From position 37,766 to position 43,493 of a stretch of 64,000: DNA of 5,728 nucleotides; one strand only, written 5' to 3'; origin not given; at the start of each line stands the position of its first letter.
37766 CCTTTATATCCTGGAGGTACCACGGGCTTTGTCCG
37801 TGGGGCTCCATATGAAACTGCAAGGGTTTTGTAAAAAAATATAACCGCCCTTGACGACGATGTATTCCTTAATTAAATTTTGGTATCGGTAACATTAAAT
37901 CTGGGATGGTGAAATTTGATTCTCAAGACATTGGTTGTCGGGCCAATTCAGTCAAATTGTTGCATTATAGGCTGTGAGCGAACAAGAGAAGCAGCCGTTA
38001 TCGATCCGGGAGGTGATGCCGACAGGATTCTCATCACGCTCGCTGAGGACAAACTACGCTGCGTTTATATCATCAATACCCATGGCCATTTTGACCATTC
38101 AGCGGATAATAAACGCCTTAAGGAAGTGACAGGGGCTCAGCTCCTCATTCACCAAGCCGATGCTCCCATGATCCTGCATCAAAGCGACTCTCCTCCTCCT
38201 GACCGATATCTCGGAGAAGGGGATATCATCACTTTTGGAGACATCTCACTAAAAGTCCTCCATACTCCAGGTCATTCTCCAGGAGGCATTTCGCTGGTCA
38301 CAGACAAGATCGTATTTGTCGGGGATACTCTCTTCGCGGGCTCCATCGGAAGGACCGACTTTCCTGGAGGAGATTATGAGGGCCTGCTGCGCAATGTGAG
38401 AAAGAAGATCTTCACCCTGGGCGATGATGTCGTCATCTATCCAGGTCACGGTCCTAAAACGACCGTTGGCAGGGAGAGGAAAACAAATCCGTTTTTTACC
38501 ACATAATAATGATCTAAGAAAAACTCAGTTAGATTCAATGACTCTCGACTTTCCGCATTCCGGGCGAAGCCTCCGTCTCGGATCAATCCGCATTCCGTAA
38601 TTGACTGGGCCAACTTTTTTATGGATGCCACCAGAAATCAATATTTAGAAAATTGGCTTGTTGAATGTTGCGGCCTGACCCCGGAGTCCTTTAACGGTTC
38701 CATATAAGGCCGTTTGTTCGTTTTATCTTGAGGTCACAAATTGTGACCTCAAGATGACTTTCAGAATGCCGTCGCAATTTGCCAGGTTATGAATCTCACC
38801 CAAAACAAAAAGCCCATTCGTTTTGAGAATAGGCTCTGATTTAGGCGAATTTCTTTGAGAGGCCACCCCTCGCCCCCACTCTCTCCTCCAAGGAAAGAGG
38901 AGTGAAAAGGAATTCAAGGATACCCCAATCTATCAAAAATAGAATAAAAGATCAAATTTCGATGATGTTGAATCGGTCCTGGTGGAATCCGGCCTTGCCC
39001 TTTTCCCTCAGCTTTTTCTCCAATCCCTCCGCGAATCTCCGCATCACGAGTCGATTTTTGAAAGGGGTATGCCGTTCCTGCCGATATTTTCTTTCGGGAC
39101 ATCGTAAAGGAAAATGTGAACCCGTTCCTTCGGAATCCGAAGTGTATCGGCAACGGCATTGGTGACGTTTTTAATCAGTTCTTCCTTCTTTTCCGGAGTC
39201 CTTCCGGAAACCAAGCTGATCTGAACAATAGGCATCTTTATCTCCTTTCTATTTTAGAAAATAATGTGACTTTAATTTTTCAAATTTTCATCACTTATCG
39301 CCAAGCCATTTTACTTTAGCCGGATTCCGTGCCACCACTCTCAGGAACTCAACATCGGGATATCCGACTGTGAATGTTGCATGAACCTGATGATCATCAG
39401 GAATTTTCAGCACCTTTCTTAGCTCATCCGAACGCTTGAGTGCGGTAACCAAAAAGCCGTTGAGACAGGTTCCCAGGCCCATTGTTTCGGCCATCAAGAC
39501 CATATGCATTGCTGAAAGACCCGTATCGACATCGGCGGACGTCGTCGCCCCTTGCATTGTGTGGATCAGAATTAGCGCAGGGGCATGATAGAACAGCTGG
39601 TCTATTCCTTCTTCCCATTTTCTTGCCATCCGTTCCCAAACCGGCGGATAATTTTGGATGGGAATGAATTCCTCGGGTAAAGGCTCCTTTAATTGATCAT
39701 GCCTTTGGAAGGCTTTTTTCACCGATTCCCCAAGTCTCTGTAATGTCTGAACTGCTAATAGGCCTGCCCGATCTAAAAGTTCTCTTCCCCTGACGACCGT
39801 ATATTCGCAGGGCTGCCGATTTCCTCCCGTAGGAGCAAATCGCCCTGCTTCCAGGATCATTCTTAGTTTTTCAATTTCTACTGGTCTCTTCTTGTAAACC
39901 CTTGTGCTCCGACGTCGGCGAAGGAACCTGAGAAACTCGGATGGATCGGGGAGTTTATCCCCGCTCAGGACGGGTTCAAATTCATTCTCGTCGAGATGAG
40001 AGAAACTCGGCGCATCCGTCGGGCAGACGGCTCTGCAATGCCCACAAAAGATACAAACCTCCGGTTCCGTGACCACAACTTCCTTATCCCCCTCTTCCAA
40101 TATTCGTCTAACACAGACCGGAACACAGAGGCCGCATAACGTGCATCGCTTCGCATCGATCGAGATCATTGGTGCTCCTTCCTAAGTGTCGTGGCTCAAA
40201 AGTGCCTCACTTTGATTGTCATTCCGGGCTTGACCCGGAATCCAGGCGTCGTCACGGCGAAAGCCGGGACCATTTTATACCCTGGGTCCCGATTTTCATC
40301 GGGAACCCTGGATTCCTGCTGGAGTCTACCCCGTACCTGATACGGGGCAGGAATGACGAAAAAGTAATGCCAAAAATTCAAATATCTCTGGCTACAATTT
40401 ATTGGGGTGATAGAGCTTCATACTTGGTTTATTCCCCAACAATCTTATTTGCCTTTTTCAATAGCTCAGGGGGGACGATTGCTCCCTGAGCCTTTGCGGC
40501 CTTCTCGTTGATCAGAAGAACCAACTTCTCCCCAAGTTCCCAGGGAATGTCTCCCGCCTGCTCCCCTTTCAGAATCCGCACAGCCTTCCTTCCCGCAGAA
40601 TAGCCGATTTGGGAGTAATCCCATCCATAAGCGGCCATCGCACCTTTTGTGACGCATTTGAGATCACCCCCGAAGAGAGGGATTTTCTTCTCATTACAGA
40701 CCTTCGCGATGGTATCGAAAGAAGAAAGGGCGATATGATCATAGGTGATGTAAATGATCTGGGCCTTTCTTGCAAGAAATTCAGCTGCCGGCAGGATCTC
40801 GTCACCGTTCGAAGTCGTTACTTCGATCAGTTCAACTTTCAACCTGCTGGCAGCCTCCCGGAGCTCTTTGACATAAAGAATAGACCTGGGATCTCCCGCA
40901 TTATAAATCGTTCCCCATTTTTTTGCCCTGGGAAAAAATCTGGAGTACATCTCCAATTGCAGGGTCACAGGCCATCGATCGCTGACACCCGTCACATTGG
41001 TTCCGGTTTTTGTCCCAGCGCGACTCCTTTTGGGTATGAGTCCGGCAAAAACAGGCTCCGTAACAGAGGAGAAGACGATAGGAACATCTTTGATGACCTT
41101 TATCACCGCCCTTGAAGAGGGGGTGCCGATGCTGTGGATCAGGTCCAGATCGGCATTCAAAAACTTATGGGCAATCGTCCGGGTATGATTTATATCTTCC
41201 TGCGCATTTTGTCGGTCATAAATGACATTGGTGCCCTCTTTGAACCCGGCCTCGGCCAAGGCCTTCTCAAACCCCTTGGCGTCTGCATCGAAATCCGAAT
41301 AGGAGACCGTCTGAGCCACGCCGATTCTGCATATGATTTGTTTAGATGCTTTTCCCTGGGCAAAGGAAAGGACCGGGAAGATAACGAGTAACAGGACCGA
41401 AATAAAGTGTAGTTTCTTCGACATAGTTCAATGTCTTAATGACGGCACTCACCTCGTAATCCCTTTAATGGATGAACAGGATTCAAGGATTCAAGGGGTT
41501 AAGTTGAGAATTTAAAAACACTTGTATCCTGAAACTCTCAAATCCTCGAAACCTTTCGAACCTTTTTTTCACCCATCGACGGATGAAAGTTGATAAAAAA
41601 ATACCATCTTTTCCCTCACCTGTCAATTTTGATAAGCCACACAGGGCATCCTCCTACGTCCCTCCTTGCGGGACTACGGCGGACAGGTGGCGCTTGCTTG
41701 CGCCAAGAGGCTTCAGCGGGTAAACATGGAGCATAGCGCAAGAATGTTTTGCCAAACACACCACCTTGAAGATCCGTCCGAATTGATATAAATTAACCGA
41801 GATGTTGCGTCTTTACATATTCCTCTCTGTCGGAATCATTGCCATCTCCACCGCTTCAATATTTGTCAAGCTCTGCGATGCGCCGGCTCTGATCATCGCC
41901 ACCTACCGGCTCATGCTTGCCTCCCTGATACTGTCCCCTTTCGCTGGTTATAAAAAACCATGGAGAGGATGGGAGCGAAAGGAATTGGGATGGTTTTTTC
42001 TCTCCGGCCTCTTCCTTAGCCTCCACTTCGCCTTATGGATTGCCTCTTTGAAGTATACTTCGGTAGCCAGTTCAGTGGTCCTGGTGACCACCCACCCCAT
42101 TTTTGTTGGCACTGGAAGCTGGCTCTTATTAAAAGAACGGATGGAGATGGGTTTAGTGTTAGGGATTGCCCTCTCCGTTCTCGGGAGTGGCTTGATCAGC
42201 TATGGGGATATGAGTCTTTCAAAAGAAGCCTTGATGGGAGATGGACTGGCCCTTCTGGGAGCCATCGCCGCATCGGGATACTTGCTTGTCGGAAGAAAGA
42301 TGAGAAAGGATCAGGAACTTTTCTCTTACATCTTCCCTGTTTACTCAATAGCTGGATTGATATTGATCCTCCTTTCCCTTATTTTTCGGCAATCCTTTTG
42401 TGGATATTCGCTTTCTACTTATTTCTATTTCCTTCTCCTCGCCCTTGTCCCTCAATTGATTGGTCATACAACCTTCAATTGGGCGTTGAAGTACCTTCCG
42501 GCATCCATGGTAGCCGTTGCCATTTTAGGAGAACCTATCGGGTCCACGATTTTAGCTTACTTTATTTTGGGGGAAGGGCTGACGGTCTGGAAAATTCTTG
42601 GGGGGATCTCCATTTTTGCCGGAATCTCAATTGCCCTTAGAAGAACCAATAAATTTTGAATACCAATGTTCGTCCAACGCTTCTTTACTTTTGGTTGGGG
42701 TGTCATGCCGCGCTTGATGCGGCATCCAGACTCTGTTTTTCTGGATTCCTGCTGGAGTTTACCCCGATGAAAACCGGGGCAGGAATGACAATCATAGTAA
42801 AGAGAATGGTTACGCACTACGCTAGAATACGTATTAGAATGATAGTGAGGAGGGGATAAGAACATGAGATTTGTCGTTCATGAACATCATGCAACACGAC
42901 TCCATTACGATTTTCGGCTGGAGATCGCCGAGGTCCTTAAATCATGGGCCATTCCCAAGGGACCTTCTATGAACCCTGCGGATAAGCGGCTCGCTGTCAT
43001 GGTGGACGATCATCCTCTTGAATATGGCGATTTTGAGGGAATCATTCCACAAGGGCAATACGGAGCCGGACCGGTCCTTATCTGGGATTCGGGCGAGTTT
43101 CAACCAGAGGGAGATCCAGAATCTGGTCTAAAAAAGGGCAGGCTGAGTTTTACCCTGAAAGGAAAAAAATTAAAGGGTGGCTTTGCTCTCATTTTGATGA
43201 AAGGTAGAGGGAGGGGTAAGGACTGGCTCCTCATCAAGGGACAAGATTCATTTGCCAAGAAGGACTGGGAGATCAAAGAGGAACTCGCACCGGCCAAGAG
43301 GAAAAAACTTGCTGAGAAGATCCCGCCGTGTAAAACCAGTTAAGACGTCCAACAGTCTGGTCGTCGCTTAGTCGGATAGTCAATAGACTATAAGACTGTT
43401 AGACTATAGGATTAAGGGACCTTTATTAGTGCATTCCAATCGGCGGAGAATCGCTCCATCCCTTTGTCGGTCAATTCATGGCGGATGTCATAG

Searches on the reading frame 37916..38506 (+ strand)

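Call 66: search_protein_families(library=pfam, proteins=[window:37916-38506:+], max_evalue=1e-8)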
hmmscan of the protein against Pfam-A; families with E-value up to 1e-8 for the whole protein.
window:37916-38506:+ (196 aa): 1 family
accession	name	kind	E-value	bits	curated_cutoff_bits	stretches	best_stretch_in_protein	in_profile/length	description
PF00753.33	Lactamase_B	-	1.4e-31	110.5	22.7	1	9-178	2-196/196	Metallo-beta-lactamase superfamily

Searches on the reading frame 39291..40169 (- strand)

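Call 66: search_protein_families(library=pfam, proteins=[window:39291-40169:-], max_evalue=1e-8)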
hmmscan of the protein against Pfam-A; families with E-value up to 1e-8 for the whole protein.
window:39291-40169:- (292 aa): 2 families
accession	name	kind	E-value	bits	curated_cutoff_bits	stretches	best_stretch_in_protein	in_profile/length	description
PF00881.29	Nitroreductase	-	3.6e-30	105.8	23.5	1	83-270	1-167/167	Nitroreductase family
PF00037.32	Fer4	-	1.1e-09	38.1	21.1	0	33-54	2-23/24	4Fe-4S binding domain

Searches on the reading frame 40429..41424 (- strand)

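Call 66: search_protein_families(library=pfam, proteins=[window:40429-41424:-], max_evalue=1e-8)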
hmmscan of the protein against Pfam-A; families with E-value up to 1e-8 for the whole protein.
window:40429-41424:- (331 aa): 1 family
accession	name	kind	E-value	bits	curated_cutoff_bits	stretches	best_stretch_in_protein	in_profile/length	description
PF04392.18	ABC_sub_bind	-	2.2e-70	237.6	25.9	1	34-328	2-292/293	ABC transporter substrate binding protein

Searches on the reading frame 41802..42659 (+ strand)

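Call 66: search_protein_families(library=pfam, proteins=[window:41802-42659:+], max_evalue=1e-8)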
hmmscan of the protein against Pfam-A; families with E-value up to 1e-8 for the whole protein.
window:41802-42659:+ (285 aa): 1 family
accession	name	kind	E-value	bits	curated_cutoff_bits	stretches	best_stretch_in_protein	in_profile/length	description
PF00892.27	EamA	-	1.3e-34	119.8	28.2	2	5-133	6-134/135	EamA-like transporter family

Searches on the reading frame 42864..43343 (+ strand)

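Call 66: search_protein_families(library=pfam, proteins=[window:42864-43343:+], max_evalue=1e-8)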
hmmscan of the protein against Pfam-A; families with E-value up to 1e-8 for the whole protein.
window:42864-43343:+ (159 aa): 1 family
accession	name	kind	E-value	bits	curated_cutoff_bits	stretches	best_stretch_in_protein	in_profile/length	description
PF13298.12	LigD_N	-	6.2e-44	149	31.1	1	6-110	1-106/107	DNA Ligase D 3'-phosphoesterase domain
